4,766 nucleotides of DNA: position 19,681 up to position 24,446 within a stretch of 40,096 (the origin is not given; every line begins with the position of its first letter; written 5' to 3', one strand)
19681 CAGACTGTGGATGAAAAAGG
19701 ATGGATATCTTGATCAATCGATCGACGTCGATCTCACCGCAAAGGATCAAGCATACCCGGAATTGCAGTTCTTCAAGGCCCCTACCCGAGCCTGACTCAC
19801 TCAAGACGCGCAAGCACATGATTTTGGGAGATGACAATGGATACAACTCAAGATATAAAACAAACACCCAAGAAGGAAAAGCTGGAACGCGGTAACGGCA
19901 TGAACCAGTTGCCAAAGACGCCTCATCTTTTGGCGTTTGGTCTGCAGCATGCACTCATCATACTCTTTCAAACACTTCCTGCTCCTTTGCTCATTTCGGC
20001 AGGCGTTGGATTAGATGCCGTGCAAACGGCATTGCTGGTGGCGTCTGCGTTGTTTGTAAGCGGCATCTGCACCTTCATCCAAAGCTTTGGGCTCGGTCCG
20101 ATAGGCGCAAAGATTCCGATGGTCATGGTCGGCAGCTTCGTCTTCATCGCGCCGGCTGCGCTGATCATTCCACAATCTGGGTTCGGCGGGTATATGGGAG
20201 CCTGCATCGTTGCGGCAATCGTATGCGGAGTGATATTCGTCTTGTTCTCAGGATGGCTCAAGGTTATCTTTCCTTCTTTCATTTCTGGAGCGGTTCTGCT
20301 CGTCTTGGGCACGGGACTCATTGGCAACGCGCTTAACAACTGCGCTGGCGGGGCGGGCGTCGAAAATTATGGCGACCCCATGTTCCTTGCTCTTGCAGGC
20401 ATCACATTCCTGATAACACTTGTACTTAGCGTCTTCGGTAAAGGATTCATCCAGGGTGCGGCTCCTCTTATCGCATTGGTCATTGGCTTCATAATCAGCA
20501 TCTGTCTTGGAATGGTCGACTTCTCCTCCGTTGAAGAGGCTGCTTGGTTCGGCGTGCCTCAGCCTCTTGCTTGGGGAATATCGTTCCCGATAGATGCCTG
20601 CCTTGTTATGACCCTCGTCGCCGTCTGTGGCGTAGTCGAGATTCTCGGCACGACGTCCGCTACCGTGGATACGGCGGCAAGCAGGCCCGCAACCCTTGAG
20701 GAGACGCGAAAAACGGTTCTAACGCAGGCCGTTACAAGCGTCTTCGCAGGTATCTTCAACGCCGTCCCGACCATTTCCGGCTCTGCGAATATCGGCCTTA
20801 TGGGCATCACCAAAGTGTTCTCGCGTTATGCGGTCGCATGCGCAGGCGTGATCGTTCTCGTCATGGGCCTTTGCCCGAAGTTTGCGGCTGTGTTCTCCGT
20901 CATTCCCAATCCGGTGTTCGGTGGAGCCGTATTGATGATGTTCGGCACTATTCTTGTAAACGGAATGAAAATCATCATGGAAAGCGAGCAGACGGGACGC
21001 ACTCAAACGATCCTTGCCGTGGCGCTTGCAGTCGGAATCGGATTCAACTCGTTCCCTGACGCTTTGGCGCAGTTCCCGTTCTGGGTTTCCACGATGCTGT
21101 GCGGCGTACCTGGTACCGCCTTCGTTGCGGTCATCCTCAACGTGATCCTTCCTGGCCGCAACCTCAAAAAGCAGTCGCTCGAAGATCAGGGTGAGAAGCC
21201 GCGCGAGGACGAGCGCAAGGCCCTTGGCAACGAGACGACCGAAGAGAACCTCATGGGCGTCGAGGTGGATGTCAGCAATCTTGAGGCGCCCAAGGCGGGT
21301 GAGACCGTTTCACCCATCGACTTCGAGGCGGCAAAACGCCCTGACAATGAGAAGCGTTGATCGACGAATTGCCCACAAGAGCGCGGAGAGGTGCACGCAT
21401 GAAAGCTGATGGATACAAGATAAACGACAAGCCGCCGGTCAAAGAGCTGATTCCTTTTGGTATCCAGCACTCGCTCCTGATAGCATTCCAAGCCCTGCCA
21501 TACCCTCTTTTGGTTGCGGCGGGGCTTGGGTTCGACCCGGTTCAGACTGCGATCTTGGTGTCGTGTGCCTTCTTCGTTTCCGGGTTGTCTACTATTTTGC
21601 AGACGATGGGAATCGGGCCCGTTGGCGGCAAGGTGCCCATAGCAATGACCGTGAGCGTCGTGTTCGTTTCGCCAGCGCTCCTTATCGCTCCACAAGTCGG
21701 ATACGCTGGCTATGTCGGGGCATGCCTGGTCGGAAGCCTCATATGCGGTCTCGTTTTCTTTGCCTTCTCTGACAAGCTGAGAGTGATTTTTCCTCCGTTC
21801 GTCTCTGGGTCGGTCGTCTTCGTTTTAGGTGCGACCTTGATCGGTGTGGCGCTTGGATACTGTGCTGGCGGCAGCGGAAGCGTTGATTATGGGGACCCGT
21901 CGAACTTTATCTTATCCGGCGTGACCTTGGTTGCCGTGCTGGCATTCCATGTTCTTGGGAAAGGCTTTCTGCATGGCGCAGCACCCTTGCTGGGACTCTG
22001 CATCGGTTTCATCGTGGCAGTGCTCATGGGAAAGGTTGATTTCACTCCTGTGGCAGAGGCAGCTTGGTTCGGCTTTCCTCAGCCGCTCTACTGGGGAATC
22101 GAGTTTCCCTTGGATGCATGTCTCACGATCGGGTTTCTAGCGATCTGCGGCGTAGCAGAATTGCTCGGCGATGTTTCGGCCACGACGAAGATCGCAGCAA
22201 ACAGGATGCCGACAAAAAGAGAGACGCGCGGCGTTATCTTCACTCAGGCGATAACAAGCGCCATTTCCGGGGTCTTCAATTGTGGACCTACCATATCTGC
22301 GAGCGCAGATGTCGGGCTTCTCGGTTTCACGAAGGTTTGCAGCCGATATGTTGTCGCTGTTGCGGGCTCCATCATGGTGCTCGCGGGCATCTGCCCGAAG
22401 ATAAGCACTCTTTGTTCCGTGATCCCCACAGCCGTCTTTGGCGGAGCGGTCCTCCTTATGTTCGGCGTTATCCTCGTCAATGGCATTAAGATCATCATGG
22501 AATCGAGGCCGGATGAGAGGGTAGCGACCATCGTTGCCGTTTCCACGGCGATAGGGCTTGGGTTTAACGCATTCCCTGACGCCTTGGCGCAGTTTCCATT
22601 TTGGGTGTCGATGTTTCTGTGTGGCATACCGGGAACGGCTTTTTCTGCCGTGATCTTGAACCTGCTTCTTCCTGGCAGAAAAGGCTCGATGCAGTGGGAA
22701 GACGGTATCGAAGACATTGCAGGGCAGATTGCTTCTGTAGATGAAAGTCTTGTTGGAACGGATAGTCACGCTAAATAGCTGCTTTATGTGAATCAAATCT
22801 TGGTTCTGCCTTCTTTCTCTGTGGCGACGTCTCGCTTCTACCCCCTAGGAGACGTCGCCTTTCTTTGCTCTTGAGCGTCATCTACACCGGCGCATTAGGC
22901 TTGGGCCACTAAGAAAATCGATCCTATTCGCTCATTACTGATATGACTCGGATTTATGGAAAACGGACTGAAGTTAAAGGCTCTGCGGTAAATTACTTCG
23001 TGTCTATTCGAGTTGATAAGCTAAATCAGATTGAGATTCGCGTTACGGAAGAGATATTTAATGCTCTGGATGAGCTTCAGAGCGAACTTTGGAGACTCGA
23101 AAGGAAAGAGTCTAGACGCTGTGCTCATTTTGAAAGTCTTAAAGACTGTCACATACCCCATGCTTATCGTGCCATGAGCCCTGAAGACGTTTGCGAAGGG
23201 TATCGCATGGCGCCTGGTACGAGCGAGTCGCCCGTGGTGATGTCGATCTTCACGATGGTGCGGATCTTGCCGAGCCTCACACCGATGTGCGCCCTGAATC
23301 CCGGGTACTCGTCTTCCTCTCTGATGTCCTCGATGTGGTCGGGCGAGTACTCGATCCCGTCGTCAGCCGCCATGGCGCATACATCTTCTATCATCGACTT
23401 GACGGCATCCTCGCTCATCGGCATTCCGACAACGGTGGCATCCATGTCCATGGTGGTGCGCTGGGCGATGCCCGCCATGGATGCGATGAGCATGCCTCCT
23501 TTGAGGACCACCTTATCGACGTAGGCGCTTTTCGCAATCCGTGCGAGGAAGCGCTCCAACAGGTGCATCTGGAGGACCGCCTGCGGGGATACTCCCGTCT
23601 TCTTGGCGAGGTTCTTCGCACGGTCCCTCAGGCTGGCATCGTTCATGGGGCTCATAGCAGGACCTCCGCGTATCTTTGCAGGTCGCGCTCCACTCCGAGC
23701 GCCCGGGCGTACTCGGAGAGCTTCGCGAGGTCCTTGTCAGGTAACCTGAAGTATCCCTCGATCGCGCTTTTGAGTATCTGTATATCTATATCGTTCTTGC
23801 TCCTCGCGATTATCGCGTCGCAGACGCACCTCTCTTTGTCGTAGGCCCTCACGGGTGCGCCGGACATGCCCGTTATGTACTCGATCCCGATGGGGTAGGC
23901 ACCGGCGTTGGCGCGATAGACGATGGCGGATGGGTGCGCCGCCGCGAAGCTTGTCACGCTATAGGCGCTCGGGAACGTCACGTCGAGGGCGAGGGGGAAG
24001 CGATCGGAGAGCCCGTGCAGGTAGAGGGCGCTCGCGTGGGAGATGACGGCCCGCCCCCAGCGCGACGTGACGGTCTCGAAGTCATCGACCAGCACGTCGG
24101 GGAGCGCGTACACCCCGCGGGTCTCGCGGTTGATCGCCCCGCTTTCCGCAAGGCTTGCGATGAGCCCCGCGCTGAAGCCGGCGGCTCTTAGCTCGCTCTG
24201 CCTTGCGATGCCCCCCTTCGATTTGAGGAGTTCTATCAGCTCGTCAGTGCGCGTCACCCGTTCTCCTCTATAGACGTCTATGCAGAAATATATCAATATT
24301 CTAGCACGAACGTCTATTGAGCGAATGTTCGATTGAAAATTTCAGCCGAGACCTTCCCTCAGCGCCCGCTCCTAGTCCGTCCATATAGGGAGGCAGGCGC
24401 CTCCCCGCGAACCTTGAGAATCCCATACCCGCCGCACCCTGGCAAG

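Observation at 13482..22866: Island-borne module: membrane LuxR sensor, transhydroxylase-like molybdoenzyme, two NCS2 permeases and a DMT transporter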

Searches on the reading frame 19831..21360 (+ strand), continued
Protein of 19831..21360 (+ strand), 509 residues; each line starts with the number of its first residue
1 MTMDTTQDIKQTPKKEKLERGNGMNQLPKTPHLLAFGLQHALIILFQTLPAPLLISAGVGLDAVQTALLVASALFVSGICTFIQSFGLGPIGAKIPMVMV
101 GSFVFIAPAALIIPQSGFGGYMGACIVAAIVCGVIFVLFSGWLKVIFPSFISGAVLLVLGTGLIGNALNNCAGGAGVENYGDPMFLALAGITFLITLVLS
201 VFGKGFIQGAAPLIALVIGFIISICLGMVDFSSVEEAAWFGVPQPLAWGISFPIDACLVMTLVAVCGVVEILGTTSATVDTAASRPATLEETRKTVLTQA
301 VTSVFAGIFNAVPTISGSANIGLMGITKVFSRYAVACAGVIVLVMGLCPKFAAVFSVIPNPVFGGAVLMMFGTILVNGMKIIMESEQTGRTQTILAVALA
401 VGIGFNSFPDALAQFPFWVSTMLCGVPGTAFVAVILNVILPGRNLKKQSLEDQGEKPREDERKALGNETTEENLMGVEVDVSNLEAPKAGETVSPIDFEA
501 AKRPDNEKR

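Call 54: search_protein_families(library=ncbifam, proteins=[L097:6546-7664:+, L097:9350-10756:+, L100:6573-7970:+, L100:9352-10833:+, L100:5904-6539:+], max_evalue=1e-8)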
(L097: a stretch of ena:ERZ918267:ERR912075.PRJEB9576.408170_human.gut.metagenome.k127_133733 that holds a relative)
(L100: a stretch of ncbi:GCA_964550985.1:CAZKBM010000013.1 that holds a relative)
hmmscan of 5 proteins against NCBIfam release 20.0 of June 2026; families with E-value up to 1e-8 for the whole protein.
L097:6546-7664:+ (372 aa): 8 families
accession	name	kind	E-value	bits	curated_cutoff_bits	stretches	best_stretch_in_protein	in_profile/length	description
NF005574.0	PRK07259.1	equivalog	1.4e-41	142.4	269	1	4-297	6-302/304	dihydroorotate dehydrogenase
TIGR01037.2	pyrD_sub1_fam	subfamily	4.6e-40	137.6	270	1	5-297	3-299/300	dihydroorotate dehydrogenase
NF006183.0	PRK08318.1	equivalog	7.5e-40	137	335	1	5-364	6-390/422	NAD-dependent dihydropyrimidine dehydrogenase subunit PreA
NF005741.0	PRK07565.1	subfamily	3e-36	125.2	303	1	6-297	7-306/335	dihydroorotate dehydrogenase-like protein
NF041011.1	dihydoor_dh_Arch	equivalog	1.7e-28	99.5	330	1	7-297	3-287/289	dihydroorotate dehydrogenase PyrD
NF002702.0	PRK02506.1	equivalog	1.2e-19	70.6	301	1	4-295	5-307/313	dihydroorotate oxidase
NF003645.0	PRK05286.1-2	equivalog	8.5e-13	47.9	366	1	172-299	230-356/359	quinone-dependent dihydroorotate dehydrogenase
NF003652.0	PRK05286.2-5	equivalog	9.9e-12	44.7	267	1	142-286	201-348/353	quinone-dependent dihydroorotate dehydrogenase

L097:9350-10756:+ (468 aa): 25 families
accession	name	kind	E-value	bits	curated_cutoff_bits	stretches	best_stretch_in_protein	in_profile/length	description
NF006055.0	PRK08203.1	equivalog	6.1e-128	427.2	532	1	2-455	4-453/455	8-oxoguanine deaminase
NF009059.0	PRK12393.1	equivalog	7e-85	285.4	543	1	1-455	4-458/460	amidohydrolase family protein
NF005557.0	PRK07228.1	equivalog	8.2e-72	242.3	522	1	4-457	3-442/445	5'-deoxyadenosine deaminase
NF006056.0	PRK08204.1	subfamily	4.5e-65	220.2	391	1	1-457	2-445/449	hypothetical protein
NF006549.0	PRK09045.1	equivalog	2e-61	208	540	1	7-441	12-428/444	TRZ/ATZ family hydrolase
NF004701.0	PRK06038.1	equivalog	5.1e-55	186.9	609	1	6-455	8-429/432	N-ethylammeline chlorohydrolase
NF006252.0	PRK08393.1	equivalog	2.9e-53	181.4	617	1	24-451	20-422/424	N-ethylammeline chlorohydrolase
NF004995.0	PRK06380.1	subfamily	1.9e-51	175.4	567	1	5-440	4-411/418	metal-dependent hydrolase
NF006679.0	PRK09228.1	subfamily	8.6e-49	166.4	351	1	16-426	23-428/433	guanine deaminase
NF006681.0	PRK09229.1-2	equivalog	5.1e-48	163.9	362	1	19-439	16-436/451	formimidoylglutamate deiminase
TIGR02967.1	guan_deamin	equivalog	2.4e-46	158.5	375.4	1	50-424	31-401/401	guanine deaminase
NF004801.0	PRK06151.1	subfamily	3.3e-46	158.1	416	1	8-455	7-465/491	chlorohydrolase family protein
NF012037.0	PRK15493.1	equivalog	3.8e-45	154.5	779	1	1-440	1-421/435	bifunctional S-methyl-5'-thioadenosine deaminase/S-adenosylhomocysteine deaminase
NF005540.0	PRK07203.1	equivalog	3.6e-43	147.8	444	1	11-451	8-437/444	putative aminohydrolase SsnA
NF005211.0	PRK06687.1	equivalog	4.4e-39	134.4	703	1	12-436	9-417/419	TRZ/ATZ family protein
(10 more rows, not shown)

L100:6573-7970:+ (465 aa): 0 families

L100:9352-10833:+ (493 aa): 26 families (the best 25 are shown)
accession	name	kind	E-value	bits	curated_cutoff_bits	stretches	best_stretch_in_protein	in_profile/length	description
NF006055.0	PRK08203.1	equivalog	1.1e-131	439.6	532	1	13-482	4-453/455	8-oxoguanine deaminase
NF009059.0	PRK12393.1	equivalog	2.5e-88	296.8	543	1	11-481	3-457/460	amidohydrolase family protein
NF005557.0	PRK07228.1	equivalog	1.8e-77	261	522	1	14-484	2-442/445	5'-deoxyadenosine deaminase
NF004701.0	PRK06038.1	equivalog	1.3e-58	198.8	609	1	11-483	2-430/432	N-ethylammeline chlorohydrolase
NF006056.0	PRK08204.1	subfamily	1.9e-58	198.4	391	1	13-486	3-447/449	hypothetical protein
NF006549.0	PRK09045.1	equivalog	6.4e-57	193.1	540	1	17-475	11-435/444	TRZ/ATZ family hydrolase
NF006252.0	PRK08393.1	equivalog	9e-52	176.5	617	1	26-474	12-418/424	N-ethylammeline chlorohydrolase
NF006681.0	PRK09229.1-2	equivalog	3.4e-49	167.8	362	1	34-467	20-437/451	formimidoylglutamate deiminase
NF004995.0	PRK06380.1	subfamily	1.3e-48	166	567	1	15-468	3-412/418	metal-dependent hydrolase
NF006679.0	PRK09228.1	subfamily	6.6e-47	160.2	351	1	27-457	23-432/433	guanine deaminase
NF004801.0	PRK06151.1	subfamily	7.6e-46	157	416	1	19-486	7-469/491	chlorohydrolase family protein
TIGR02967.1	guan_deamin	equivalog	2e-45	155.5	375.4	1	33-451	4-401/401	guanine deaminase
NF005540.0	PRK07203.1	equivalog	2.2e-44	151.9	444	1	15-482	2-441/444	putative aminohydrolase SsnA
NF012037.0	PRK15493.1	equivalog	2.7e-41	141.8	779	1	23-467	10-421/435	bifunctional S-methyl-5'-thioadenosine deaminase/S-adenosylhomocysteine deaminase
TIGR03314.1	Se_ssnA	subfamily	5.8e-41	140.8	455.5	1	16-482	2-440/441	putative selenium metabolism protein SsnA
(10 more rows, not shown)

L100:5904-6539:+ (211 aa): 11 families
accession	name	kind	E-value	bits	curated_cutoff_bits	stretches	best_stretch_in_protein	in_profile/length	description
NF047996.1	corrin_MtgC_2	exception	1.2e-49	168.6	370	1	5-210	6-210/212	glycine betaine-specific corrinoid protein MtgC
TIGR02370.1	pyl_corrinoid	subfamily_domain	4.1e-46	156.8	215.3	1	7-199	2-194/197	methyltransferase cognate corrinoid protein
NF047995.1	corrinoid_MtgC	exception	4.4e-42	144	310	1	4-202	5-205/215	glycine betaine-specific corrinoid protein MtgC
NF041607.1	dimeth_corrin_MtbC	equivalog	3.8e-40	137.6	350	1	21-206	15-199/203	dimethylamine corrinoid protein MtbC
TIGR02082.1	metH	equivalog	1.3e-33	115.8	1010.85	1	13-209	656-857/1182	methionine synthase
NF040669.1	MtaC2_Meth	equivalog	3.1e-33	115.3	450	1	15-209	54-245/267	methanol--corrinoid protein MtaC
NF040655.1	MtaC_Meth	equivalog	3.6e-32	111.4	420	1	6-209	38-237/253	methanol--corrinoid protein MtaC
NF007024.0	PRK09490.1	equivalog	2.5e-28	98.4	1497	1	19-181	677-841/1234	methionine synthase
NF002612.0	PRK02261.1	equivalog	1.4e-13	50.6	110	1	91-179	5-92/148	methylaspartate mutase subunit S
NF052513.1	TransRegCarH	equivalog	2.5e-10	40.1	400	1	38-195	118-264/274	HTH-type transcriptional repressor CarH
TIGR01501.1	MthylAspMutase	equivalog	6.5e-09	35.7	135.8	0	92-179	4-90/134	methylaspartate mutase subunit S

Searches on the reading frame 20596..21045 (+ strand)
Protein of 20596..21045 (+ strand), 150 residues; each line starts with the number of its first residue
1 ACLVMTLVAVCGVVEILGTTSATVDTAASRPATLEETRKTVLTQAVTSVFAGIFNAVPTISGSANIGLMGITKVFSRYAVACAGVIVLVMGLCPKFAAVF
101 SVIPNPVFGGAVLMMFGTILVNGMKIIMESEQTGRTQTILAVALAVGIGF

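Call 66: search_solved_structures(query=window:20596-21045:+, max_evalue=0.001, show_alignments=5)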
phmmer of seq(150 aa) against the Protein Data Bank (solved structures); distinct sequences matched with E-value up to 0.001: 9.
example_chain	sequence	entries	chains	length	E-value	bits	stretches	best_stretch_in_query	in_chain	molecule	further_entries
8omz_A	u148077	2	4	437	7.5e-15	58.3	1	38-147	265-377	Uracil permease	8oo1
8jew_A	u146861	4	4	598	9.4e-15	58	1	4-129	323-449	Solute carrier family 23 member 1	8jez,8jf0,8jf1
31ey_A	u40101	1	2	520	2.4e-14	56.6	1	7-149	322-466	Uric acid-xanthine permease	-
31ez_A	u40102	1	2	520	2.4e-14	56.6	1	7-149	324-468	Uric acid-xanthine permease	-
31ew_A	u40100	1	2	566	2.9e-14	56.4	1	7-149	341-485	Uric acid-xanthine permease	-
7ytw_A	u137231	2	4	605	3.6e-14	56.1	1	4-129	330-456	Solute carrier family 23 member 1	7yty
3qe7_A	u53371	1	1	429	1.7e-13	53.9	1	38-147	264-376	Uracil permease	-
5xls_A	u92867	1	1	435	1.8e-13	53.8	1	38-147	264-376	Uracil permease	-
5i6c_A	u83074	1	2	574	5.9e-13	52.1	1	7-149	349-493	Uric acid-xanthine permease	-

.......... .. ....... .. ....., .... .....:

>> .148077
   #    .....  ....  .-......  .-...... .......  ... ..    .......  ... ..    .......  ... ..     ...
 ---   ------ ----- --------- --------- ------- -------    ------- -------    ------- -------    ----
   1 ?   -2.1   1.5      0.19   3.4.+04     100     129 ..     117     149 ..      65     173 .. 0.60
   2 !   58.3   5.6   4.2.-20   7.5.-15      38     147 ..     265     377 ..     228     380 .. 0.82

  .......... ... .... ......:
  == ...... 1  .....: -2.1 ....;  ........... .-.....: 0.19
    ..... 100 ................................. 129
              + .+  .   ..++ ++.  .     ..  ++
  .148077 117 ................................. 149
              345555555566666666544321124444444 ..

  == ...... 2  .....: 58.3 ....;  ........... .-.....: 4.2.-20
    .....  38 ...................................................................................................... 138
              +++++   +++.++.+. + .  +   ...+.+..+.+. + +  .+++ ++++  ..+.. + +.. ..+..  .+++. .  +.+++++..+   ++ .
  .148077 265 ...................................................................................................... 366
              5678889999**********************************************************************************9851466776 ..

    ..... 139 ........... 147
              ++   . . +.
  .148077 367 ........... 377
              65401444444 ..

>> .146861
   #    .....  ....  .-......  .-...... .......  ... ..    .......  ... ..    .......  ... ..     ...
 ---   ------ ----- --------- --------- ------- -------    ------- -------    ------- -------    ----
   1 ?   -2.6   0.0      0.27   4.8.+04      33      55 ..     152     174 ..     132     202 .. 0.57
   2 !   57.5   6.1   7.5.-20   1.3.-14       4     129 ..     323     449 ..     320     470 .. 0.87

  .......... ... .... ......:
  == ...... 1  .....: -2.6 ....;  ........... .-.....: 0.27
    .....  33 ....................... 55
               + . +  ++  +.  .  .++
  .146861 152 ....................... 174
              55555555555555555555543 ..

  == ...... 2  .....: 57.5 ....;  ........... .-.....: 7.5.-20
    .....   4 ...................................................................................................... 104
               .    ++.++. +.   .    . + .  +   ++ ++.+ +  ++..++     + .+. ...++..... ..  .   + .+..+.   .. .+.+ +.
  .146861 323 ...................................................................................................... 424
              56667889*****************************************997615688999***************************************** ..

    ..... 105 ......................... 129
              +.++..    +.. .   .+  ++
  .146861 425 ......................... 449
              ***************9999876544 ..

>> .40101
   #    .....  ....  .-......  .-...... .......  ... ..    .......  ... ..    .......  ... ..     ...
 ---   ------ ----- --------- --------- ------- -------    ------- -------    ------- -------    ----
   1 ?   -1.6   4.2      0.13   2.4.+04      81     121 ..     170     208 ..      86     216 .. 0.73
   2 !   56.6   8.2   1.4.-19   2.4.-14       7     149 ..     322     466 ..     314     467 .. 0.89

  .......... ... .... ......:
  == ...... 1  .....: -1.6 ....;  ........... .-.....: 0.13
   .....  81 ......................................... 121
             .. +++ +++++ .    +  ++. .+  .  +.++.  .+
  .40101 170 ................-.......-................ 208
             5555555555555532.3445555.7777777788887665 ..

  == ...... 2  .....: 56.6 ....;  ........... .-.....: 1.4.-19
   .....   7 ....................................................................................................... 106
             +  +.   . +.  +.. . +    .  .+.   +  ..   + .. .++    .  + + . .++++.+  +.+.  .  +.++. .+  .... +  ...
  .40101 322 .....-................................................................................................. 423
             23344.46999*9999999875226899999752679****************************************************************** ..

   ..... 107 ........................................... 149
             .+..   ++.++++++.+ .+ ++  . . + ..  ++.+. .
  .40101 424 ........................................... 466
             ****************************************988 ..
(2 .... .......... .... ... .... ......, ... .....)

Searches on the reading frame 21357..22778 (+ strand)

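Call 3: search_protein_families(library=pfam, proteins=[window:21357-22778:+], max_evalue=0.01)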
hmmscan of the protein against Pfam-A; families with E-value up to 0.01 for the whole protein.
window:21357-22778:+ (473 aa): 1 family
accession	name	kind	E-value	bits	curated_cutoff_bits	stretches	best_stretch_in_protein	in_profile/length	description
PF00860.26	Xan_ur_permease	-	3.7e-68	230.5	27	1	30-405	2-385/389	Permease family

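Call 14: search_protein_families(library=ncbifam, proteins=[window:21357-22778:+], max_evalue=0.001)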
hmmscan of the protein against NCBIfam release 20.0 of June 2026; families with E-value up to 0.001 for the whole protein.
window:21357-22778:+ (473 aa): 6 families
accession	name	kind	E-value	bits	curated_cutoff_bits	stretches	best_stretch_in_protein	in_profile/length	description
TIGR03173.1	pbuX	subfamily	7e-100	334.6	414.15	1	34-439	1-407/407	xanthine permease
TIGR00801.1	ncs2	superfamily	2.1e-82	277.3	291.8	1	26-437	2-415/415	NCS2 family nucleobase:cation symporter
NF007995.0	PRK10720.1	equivalog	4.2e-44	151.1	477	1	20-391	6-364/429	uracil permease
TIGR03616.1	RutG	equivalog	6.2e-30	104.3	758.65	1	21-439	22-426/429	pyrimidine utilization transport protein G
NF037981.1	NCS2_1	subfamily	6.4e-16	58.2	40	1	35-420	7-402/419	purine/pyrimidine permease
NF008502.0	PRK11412.1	equivalog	2e-07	30.5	370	1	37-418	16-406/433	uracil/xanthine transporter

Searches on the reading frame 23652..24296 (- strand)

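Call 3: search_protein_families(library=pfam, proteins=[window:23652-24296:-], max_evalue=0.01)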
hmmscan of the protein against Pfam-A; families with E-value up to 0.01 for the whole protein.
window:23652-24296:- (214 aa): 2 families
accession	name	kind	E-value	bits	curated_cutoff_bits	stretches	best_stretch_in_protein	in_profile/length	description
PF13338.12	AbiEi_4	-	2.6e-08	34.2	25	1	19-66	2-49/49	Transcriptional regulator, AbiEi antitoxin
PF17194.10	AbiEi_3_N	-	0.0001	22.7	26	1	26-96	13-87/93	Transcriptional regulator, AbiEi antitoxin N-terminal domain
